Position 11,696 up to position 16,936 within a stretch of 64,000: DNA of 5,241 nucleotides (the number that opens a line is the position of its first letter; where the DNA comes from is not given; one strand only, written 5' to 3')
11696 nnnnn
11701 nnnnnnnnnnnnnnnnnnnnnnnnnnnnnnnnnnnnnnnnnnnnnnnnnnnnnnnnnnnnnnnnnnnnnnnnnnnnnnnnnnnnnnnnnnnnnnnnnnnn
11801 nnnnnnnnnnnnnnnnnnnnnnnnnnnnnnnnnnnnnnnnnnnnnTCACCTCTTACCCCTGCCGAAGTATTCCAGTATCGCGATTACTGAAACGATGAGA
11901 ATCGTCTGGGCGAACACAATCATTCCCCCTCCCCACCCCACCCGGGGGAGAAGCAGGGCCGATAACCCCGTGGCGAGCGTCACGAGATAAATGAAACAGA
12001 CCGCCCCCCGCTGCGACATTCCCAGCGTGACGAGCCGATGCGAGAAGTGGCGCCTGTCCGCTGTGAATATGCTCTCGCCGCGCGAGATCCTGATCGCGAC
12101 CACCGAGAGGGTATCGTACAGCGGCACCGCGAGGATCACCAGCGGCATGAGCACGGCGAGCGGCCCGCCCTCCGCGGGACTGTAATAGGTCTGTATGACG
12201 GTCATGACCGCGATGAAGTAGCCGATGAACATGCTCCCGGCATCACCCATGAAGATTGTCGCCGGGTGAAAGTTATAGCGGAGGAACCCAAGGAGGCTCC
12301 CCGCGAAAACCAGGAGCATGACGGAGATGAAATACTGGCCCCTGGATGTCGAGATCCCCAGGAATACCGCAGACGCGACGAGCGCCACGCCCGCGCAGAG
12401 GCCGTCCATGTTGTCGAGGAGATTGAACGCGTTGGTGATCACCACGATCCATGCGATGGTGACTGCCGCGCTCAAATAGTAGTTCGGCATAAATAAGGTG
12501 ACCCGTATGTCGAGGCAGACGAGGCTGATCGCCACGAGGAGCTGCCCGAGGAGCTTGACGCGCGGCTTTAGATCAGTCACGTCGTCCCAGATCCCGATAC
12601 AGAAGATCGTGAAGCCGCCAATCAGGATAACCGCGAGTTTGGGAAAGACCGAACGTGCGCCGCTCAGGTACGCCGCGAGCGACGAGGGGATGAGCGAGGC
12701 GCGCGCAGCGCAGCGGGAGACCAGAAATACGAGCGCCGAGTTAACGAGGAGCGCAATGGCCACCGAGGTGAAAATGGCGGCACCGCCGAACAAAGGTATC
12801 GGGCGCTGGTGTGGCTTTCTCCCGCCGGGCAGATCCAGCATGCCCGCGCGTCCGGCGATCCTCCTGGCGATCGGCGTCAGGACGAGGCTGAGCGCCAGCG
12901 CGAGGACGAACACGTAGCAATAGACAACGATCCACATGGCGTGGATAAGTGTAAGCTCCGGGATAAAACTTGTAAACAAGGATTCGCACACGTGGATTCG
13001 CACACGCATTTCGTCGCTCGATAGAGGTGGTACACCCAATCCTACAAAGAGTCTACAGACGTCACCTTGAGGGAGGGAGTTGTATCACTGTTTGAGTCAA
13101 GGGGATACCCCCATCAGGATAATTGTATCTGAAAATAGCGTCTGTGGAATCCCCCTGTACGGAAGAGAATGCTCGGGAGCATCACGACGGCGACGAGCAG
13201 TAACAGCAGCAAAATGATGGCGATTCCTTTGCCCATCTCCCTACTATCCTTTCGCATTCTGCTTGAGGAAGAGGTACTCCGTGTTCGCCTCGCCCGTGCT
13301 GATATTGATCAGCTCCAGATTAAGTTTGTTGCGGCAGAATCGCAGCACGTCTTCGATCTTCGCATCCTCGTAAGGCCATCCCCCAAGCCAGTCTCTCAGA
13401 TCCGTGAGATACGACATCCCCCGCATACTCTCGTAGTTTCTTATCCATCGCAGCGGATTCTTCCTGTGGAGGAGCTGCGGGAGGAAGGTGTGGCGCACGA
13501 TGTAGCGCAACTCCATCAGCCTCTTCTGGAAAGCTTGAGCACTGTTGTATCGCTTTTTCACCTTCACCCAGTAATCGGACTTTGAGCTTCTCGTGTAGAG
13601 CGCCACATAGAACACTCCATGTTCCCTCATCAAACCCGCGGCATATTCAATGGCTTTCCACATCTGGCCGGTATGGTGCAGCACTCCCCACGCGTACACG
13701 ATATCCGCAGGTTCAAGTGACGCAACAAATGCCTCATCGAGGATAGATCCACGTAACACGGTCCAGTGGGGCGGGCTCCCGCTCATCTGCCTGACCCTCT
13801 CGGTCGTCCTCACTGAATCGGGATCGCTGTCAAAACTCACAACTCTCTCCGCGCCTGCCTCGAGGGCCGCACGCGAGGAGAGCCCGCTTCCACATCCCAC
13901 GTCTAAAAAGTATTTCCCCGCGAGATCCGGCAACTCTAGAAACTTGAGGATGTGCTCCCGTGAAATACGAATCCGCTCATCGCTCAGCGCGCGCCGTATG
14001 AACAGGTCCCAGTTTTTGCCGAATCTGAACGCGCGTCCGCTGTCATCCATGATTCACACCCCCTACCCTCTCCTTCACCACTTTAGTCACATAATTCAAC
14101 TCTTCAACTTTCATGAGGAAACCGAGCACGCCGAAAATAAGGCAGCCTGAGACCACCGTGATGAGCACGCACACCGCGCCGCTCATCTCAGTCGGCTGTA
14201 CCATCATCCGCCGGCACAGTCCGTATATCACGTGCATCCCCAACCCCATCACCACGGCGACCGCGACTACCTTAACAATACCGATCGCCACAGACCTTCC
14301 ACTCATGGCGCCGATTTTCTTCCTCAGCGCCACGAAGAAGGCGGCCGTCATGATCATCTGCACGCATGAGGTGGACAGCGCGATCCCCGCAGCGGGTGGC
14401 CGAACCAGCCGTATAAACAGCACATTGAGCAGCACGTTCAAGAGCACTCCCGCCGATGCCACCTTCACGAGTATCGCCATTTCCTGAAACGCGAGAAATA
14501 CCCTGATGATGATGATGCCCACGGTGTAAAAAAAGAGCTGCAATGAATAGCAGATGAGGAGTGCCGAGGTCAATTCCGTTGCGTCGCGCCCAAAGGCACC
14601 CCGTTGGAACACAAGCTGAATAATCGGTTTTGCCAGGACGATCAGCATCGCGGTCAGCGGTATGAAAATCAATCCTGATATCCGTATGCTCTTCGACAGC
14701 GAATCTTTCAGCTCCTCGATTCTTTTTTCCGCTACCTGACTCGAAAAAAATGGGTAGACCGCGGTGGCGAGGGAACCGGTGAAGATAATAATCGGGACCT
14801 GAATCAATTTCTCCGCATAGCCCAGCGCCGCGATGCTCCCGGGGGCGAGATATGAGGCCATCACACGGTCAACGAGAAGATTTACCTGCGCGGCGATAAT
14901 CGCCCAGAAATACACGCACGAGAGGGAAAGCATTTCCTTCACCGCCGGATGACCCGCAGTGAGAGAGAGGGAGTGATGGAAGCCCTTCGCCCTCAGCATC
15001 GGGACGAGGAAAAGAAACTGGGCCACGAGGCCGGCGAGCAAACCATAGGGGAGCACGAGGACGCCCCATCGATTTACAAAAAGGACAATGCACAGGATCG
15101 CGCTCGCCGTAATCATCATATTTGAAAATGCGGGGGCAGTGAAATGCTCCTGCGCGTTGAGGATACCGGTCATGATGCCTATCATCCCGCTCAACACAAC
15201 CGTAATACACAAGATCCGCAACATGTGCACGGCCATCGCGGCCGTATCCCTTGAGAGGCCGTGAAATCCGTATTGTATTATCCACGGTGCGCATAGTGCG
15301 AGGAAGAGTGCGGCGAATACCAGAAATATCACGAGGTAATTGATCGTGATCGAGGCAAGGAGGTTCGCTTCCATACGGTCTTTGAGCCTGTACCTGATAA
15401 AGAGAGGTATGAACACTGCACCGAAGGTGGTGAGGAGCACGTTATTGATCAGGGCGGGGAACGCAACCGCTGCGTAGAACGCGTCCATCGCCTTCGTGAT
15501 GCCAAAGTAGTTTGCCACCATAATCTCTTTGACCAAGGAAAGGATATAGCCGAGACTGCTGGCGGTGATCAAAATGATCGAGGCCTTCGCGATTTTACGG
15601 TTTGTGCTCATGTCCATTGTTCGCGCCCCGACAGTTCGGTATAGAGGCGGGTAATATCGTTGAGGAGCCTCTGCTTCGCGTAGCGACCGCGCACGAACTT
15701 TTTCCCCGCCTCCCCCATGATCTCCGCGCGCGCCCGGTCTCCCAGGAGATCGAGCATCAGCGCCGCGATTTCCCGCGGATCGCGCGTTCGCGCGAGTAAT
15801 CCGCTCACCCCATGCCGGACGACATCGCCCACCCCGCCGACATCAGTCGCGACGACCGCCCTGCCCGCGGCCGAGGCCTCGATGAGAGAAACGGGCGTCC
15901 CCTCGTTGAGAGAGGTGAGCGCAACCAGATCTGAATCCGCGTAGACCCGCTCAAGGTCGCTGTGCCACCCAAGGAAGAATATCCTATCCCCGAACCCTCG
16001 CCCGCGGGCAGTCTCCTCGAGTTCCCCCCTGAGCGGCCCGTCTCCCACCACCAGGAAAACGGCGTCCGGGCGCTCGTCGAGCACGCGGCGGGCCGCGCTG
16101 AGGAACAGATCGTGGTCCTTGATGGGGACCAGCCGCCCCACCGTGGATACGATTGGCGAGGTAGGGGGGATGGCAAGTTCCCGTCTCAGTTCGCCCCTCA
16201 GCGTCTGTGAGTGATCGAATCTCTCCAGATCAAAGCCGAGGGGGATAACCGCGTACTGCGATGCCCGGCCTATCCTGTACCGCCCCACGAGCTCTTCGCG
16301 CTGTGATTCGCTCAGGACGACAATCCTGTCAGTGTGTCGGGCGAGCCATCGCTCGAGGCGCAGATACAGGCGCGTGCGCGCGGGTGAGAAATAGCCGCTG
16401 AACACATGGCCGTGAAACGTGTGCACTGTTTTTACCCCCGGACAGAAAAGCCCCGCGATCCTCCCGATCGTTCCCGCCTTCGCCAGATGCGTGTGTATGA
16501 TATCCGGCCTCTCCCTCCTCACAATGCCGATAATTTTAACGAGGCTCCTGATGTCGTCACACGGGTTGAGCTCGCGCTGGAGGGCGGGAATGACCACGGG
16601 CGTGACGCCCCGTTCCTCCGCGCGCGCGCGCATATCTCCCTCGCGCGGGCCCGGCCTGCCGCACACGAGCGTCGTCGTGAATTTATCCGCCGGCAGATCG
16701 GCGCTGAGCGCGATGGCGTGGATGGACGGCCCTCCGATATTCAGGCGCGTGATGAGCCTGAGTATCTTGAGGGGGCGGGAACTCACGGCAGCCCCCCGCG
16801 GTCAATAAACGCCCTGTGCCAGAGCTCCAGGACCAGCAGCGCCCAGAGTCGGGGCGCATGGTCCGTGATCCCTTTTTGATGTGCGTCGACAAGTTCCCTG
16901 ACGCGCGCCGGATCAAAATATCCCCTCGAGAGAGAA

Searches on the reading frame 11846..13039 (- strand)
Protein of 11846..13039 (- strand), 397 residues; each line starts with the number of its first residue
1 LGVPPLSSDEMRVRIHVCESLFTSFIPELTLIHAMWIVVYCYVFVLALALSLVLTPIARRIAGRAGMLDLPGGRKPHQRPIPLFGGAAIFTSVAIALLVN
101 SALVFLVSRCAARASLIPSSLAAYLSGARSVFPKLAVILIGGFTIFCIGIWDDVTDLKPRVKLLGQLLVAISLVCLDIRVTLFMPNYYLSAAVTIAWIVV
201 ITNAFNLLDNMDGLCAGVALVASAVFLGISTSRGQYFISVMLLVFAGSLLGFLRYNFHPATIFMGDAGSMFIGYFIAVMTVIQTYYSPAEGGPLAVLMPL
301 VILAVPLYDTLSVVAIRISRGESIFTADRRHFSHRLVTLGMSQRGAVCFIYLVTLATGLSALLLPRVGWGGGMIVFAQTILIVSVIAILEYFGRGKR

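Call 9: search_protein_families(library=pfam, proteins=[window:11846-13039:-], max_evalue=0.001)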
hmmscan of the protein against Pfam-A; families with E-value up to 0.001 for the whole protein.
window:11846-13039:- (397 aa): 1 family
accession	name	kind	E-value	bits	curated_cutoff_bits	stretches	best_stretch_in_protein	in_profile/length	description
PF00953.26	Glycos_transf_4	-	4.2e-35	121.5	27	1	136-282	2-158/160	Glycosyl transferase family 4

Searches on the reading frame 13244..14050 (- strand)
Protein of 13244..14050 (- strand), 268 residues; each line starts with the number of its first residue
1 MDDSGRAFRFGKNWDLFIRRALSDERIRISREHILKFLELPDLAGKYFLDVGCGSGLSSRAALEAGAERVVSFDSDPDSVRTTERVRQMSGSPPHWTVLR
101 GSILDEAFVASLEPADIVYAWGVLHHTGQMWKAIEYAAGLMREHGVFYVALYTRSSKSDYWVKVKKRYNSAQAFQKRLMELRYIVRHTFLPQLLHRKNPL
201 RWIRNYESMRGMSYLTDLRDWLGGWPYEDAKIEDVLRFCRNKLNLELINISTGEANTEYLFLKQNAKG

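Call 9: search_protein_families(library=pfam, proteins=[window:13244-14050:-], max_evalue=0.001)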
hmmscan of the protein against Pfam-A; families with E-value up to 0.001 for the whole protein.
window:13244-14050:- (268 aa): 8 families
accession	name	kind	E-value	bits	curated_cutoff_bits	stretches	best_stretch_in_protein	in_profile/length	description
PF08242.18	Methyltransf_12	-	1.8e-10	41.8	30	1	49-147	1-98/98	Methyltransferase domain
PF13489.12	Methyltransf_23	-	3.4e-10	40.3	27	1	34-183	12-134/164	Methyltransferase domain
PF13649.12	Methyltransf_25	-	1e-08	36.2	27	1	49-145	2-97/97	Methyltransferase domain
PF06325.19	PrmA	-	2.4e-08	34.3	22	1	35-120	152-232/296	Ribosomal protein L11 methyltransferase (PrmA)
PF08241.18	Methyltransf_11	-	3e-08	34.6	21.2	1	49-149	1-95/95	Methyltransferase domain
PF13847.12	Methyltransf_31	-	1.3e-07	31.9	27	1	45-169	4-129/145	Methyltransferase domain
PF08003.17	Methyltransf_9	-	1.3e-06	28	23.8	1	40-127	111-195/315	Protein of unknown function (DUF1698)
PF01728.25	FtsJ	-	0.00012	22.5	24.1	1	42-119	20-96/181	FtsJ-like methyltransferase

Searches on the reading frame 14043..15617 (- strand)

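Call 9: search_protein_families(library=pfam, proteins=[window:14043-15617:-], max_evalue=0.001)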
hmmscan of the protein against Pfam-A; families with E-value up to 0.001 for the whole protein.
window:14043-15617:- (524 aa): 3 families
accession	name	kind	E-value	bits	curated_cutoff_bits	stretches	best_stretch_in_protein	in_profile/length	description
PF03023.19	MurJ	-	2.1e-77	261.1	27.4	1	34-459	1-427/451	Lipid II flippase MurJ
PF13440.11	Polysacc_synt_3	-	4.7e-13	49.5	23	1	95-337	54-284/293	Polysaccharide biosynthesis protein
PF01554.23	MatE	-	5.5e-11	42.9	24.9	1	247-400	13-161/161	MatE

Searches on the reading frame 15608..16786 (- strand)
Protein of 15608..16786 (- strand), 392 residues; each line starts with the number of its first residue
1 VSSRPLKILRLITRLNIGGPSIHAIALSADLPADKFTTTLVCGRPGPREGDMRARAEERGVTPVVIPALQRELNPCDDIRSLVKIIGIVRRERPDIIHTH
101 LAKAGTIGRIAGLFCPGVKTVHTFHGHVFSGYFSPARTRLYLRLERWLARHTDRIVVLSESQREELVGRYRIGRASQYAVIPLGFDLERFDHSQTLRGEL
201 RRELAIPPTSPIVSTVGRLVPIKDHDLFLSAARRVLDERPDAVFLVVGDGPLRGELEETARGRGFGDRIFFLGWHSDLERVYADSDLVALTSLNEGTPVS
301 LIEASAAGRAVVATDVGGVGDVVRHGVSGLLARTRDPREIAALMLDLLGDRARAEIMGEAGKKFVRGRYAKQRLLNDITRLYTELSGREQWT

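Call 9: search_protein_families(library=pfam, proteins=[window:15608-16786:-], max_evalue=0.001)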
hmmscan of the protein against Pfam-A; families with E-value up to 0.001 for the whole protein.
window:15608-16786:- (392 aa): 7 families
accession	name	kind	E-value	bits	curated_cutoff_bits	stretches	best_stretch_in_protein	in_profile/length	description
PF00534.26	Glycos_transf_1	-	9.2e-37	126.6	26.4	1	199-363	4-171/172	Glycosyl transferases group 1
PF13692.12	Glyco_trans_1_4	-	2.6e-35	122.2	27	1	211-350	2-142/142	Glycosyl transferases group 1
PF13439.12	Glyco_transf_4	-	2e-27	96.7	28.5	1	17-189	1-170/170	Glycosyltransferase Family 4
PF13579.12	Glyco_trans_4_4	-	1.9e-25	90.5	29.7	1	18-184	1-158/158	Glycosyl transferase 4-like domain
PF13477.12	Glyco_trans_4_2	-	1.2e-06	29.2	23.4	1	21-157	10-137/139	Glycosyl transferase 4-like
PF13524.12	Glyco_trans_1_2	-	0.00043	20.7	25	1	237-372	10-136/144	Glycosyl transferase-like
PF20706.3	GT4-conflict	-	0.00043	19.8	26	1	144-332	139-329/385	Family 4 Glycosyltransferase in conflict systems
